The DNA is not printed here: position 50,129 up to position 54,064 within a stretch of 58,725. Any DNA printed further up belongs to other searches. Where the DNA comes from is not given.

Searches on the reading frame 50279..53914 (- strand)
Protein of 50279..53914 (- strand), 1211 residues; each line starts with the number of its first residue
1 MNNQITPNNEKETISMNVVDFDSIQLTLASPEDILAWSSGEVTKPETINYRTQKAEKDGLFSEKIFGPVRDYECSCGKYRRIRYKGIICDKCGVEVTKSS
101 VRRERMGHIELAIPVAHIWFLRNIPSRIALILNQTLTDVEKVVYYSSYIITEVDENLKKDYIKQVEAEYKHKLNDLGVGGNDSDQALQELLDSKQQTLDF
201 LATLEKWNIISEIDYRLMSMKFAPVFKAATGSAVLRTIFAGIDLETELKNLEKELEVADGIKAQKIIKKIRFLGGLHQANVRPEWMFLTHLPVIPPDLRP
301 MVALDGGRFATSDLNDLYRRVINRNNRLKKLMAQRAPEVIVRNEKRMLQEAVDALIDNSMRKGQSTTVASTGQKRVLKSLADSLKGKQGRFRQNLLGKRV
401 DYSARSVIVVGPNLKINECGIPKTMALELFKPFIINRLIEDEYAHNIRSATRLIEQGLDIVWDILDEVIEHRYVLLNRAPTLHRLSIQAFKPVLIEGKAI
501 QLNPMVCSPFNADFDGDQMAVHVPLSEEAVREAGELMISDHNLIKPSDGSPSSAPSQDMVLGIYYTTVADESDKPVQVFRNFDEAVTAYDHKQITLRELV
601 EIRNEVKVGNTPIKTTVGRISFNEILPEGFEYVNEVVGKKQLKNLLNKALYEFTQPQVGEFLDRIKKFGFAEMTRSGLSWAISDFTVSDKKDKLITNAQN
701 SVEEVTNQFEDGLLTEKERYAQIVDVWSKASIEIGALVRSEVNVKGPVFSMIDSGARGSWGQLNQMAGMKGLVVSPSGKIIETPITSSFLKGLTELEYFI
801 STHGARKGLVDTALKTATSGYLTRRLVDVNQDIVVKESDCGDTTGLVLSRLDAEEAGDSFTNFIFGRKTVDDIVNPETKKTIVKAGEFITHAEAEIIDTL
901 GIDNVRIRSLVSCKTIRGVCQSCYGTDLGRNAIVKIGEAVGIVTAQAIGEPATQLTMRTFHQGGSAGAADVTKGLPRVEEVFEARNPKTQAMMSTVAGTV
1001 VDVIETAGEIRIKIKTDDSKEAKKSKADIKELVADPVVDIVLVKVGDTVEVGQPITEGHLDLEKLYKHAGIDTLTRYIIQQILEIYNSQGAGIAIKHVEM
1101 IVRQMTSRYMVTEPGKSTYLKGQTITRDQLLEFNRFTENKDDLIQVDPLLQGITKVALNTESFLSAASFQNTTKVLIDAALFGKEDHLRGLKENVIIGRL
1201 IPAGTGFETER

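Call 11: search_protein_families(library=pfam, proteins=[window:50279-53914:-], max_evalue=0.001)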
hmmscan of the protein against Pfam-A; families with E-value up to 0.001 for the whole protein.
window:50279-53914:- (1211 aa): 5 families
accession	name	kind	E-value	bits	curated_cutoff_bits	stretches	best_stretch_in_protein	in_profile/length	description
PF04997.17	RNA_pol_Rpb1_1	-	1.2e-78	265.1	39.7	1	21-395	4-312/312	RNA polymerase Rpb1, domain 1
PF04998.22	RNA_pol_Rpb1_5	-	8.5e-58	196.3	28.5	1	792-1152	1-258/267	RNA polymerase Rpb1, domain 5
PF00623.25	RNA_pol_Rpb1_2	-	7e-43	147.2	25.3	2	444-538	71-165/166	RNA polymerase Rpb1, domain 2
PF04983.23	RNA_pol_Rpb1_3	-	1.3e-19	71.1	28.9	1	542-684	1-161/162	RNA polymerase Rpb1, domain 3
PF05000.22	RNA_pol_Rpb1_4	-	9.2e-09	35.6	24.8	1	697-789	13-106/107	RNA polymerase Rpb1, domain 4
